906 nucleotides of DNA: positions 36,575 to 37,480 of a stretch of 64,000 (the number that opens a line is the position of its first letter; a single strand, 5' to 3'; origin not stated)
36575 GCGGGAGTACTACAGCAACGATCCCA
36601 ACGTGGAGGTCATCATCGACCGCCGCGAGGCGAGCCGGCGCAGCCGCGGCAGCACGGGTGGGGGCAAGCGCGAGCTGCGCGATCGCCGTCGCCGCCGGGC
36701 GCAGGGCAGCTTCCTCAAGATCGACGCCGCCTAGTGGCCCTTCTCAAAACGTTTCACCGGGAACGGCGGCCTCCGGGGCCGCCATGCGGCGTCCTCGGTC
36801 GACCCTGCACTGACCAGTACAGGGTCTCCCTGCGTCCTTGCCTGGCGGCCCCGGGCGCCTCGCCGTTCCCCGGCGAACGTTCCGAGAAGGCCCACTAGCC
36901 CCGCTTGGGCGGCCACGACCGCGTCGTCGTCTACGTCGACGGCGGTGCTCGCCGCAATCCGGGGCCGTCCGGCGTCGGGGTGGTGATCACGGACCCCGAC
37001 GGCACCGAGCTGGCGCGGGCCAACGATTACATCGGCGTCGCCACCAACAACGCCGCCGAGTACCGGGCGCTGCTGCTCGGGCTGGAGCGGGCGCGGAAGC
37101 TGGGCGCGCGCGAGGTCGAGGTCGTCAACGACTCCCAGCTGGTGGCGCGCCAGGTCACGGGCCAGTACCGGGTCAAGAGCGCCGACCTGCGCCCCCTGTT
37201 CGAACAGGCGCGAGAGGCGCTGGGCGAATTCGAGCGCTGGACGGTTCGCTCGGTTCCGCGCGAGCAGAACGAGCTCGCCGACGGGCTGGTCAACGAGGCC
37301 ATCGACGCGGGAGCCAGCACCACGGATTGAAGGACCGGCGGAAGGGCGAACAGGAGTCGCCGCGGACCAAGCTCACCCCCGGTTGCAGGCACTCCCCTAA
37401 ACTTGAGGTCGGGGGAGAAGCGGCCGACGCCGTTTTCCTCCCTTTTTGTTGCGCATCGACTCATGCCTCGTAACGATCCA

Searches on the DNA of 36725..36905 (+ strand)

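Call 61: search_dna_similar(query=window:36725-36905:+, collection=plasmids, mode=distant, max_evalue=0.001, max_rows=15)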
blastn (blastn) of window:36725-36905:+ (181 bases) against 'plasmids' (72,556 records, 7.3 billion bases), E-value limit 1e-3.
No match.

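Call 62: search_dna_similar(query=window:36725-36905:+, collection=phages, mode=distant, max_evalue=0.001, max_rows=15)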
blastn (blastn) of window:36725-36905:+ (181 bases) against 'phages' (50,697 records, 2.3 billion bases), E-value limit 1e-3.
No match.

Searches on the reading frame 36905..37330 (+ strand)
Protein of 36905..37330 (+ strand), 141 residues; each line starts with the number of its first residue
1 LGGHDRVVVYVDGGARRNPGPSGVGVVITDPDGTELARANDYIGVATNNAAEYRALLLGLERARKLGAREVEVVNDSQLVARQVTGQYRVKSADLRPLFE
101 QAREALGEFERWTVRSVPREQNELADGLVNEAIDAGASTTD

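Call 19: find_encoding_contigs(protein=window:36905-37330:+, flank=10000, max_places=6)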
Protein window:36905-37330:+ (141 aa): no gene with exactly this product is on record in the collection.

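Call 84: search_protein_families(library=pfam, proteins=[window:36905-37327:+], max_evalue=0.001)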
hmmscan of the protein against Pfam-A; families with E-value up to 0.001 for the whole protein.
window:36905-37327:+ (141 aa): 2 families
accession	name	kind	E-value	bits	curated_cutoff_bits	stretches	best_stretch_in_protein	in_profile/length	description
PF13456.12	RVT_3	-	8.7e-23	81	21.6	1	11-132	2-123/123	Reverse transcriptase-like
PF00075.30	RNase_H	-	4.1e-10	40.4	25.8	1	6-86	3-77/141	RNase H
